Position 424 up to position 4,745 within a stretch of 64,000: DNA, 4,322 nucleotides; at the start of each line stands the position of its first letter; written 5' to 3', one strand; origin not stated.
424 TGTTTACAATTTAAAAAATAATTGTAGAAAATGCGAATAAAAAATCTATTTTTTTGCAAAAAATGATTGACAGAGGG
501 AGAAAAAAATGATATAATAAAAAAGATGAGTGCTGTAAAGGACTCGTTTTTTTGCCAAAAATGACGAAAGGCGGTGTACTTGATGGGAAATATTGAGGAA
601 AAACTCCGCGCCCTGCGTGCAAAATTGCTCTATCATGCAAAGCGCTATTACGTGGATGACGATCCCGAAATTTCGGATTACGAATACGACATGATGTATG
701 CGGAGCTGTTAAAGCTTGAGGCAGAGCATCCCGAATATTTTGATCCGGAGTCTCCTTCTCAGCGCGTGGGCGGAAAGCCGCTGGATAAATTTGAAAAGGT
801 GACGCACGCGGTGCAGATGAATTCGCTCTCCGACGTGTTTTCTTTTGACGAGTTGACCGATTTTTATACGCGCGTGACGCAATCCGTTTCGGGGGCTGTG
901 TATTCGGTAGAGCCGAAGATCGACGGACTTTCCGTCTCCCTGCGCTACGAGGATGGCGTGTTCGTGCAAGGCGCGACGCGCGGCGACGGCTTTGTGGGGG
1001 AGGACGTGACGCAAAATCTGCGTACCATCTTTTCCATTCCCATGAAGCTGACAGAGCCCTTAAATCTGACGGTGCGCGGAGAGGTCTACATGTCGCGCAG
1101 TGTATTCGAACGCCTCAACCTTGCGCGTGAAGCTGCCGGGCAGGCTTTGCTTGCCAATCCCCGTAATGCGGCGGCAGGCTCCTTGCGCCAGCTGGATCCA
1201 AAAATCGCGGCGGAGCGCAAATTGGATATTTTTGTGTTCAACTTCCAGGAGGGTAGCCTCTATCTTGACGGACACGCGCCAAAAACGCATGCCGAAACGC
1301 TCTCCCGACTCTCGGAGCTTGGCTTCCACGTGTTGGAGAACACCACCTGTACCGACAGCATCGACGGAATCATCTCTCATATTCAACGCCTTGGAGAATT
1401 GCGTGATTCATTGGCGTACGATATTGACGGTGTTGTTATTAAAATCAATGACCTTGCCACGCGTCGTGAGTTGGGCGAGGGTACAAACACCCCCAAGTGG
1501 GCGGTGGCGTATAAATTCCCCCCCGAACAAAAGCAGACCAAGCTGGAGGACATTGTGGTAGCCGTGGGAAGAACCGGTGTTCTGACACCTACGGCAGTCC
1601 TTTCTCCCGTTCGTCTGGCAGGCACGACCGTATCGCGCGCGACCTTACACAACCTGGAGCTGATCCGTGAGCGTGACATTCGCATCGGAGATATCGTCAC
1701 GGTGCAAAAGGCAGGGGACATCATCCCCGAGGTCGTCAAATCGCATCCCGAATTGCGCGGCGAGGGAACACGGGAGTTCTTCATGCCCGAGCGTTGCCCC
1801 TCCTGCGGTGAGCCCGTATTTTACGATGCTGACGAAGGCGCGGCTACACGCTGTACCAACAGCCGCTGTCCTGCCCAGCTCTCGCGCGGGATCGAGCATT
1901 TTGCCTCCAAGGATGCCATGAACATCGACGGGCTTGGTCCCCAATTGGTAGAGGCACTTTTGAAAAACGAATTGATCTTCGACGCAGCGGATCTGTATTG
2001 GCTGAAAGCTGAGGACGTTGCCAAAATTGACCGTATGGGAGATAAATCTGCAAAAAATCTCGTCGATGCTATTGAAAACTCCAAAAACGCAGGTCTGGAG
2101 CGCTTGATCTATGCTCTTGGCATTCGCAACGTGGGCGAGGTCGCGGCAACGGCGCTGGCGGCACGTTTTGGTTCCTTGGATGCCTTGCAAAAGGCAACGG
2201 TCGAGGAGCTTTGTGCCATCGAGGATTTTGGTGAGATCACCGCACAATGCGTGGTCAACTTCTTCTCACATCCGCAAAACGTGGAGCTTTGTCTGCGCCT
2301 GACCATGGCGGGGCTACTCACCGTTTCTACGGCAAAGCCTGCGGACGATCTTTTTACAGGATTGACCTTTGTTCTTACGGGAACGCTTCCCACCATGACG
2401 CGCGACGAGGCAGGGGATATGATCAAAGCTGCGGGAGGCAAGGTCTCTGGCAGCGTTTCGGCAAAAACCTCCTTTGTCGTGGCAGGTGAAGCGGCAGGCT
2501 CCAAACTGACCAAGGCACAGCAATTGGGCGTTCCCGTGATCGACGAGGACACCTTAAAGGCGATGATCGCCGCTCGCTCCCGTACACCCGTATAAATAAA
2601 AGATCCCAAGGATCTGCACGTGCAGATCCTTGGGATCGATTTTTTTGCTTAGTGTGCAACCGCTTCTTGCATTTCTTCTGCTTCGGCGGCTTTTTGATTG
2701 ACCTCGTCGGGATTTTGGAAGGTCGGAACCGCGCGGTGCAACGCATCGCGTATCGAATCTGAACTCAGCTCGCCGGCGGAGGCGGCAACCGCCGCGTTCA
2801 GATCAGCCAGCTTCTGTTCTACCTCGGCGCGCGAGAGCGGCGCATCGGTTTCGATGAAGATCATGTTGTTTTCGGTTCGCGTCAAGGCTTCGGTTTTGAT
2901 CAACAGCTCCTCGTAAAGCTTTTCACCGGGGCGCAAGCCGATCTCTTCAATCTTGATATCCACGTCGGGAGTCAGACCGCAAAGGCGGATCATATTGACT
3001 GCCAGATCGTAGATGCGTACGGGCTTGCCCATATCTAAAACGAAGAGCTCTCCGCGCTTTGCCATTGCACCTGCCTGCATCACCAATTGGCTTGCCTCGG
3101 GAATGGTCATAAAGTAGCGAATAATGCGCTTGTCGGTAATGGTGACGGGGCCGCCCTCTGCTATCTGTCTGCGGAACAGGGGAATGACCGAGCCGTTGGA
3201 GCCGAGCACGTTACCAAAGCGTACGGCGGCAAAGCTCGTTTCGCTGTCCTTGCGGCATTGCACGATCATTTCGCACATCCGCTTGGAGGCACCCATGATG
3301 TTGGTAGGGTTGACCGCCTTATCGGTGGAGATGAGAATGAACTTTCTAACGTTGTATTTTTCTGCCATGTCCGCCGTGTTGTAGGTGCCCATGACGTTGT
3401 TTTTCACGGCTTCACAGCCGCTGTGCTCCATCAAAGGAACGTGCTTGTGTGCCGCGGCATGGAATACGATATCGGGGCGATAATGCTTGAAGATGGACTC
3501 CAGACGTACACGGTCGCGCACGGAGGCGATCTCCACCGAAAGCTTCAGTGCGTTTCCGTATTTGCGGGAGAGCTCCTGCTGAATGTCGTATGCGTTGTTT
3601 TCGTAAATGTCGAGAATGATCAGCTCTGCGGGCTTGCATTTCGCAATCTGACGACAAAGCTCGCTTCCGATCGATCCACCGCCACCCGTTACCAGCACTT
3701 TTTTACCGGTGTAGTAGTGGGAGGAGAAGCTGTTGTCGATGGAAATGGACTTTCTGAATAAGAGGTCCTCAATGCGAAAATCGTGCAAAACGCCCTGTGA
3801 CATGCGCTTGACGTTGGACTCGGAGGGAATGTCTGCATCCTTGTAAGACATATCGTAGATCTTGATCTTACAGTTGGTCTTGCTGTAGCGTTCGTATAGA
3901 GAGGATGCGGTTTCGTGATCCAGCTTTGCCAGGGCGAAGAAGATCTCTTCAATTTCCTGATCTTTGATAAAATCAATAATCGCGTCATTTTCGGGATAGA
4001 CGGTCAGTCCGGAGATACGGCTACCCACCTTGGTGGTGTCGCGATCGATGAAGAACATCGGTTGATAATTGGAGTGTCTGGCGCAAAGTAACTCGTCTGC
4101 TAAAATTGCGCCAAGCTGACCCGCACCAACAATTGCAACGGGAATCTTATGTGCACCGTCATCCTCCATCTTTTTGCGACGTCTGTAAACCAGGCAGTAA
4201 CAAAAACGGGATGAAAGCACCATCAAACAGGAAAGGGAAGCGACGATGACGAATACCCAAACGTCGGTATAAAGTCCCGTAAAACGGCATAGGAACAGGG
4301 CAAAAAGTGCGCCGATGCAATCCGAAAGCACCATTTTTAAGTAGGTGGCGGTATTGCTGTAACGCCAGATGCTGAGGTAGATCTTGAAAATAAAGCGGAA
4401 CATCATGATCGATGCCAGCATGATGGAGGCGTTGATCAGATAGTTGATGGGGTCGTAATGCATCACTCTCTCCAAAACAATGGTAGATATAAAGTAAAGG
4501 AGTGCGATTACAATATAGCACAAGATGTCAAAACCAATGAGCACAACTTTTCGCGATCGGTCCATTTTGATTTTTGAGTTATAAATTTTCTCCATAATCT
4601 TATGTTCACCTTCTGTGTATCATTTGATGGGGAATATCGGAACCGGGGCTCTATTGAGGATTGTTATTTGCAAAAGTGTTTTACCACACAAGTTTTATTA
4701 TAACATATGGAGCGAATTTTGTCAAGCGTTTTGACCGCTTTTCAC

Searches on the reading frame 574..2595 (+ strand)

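Call 74: search_protein_families(library=pfam, proteins=[window:574-2595:+], max_evalue=0.00001)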
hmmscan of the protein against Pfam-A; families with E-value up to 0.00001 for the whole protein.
window:574-2595:+ (673 aa): 9 families
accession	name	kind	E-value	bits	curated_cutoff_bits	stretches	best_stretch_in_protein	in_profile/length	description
PF01653.23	DNA_ligase_aden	-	5e-85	285.5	27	1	72-318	3-253/253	NAD-dependent DNA ligase adenylation domain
PF03120.22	DNA_ligase_OB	-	4.3e-32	110.3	32.9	1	321-396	1-76/79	NAD-dependent DNA ligase OB-fold domain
PF12826.13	HHH_2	-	2.8e-24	85.5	27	1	510-572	1-63/64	Helix-hairpin-helix motif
PF00533.33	BRCT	-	4.8e-17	62.4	21.3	1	591-665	3-78/78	BRCA1 C Terminus (BRCT) domain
PF14520.12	HHH_5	-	8.7e-16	58.6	27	2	515-558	5-49/57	Helix-hairpin-helix domain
PF22745.1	Nlig-Ia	-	5.8e-08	33.7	27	1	7-57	2-52/92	DNA ligase-like, N-terminal NAD+-binding domain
PF12738.14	PTCB-BRCT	-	1.9e-07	31.4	22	1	607-656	10-59/63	twin BRCT domain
PF03119.21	DNA_ligase_ZBD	-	8.8e-07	29.1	25.8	1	407-434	1-27/27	NAD-dependent DNA ligase C4 zinc finger domain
PF16589.12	BRCT_2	-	3.2e-06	27.8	27.3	1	592-659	1-68/86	BRCT domain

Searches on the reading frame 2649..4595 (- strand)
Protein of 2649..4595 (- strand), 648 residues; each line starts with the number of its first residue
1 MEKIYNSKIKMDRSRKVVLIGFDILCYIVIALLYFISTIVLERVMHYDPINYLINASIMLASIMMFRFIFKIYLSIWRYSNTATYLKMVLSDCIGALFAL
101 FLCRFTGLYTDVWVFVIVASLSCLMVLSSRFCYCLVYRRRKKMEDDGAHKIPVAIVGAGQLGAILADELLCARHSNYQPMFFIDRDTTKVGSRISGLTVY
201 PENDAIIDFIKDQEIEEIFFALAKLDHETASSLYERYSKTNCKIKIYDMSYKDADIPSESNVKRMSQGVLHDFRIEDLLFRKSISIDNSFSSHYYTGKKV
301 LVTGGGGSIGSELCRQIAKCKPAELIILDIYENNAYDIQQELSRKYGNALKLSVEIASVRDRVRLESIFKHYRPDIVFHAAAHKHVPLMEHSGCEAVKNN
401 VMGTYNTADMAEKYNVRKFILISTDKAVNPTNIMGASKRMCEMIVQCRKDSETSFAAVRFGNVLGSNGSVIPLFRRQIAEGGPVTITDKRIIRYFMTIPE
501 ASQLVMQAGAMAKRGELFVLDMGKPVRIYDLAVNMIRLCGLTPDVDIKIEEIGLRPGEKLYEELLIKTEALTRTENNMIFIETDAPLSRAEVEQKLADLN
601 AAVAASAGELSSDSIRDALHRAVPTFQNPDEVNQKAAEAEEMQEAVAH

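Call 74: search_protein_families(library=pfam, proteins=[window:2649-4595:-], max_evalue=0.00001)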
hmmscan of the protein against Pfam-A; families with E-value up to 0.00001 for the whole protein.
window:2649-4595:- (648 aa): 7 families
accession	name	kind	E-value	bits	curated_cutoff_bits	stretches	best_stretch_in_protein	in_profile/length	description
PF02719.21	Polysacc_synt_2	-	3.9e-121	404.2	20.2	1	300-581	1-290/293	Polysaccharide biosynthesis protein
PF01370.27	Epimerase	-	1.3e-24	87.4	20.9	1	300-496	1-212/240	NAD dependent epimerase/dehydratase family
PF16363.11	GDP_Man_Dehyd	-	9.1e-15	55.4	27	1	301-425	1-130/332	GDP-mannose 4,6 dehydratase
PF04321.23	RmlD_sub_bind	-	1.8e-13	50.7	27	1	299-486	2-175/287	RmlD substrate binding domain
PF13727.12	CoA_binding_3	-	4.1e-10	40.4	25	1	76-246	8-173/175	CoA-binding domain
PF01073.25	3Beta_HSD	-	8e-10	38.6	22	1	301-430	1-122/280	3-beta hydroxysteroid dehydrogenase/isomerase family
PF07993.18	NAD_binding_4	-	7.8e-06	25.7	20.1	0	375-440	90-152/258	Male sterility protein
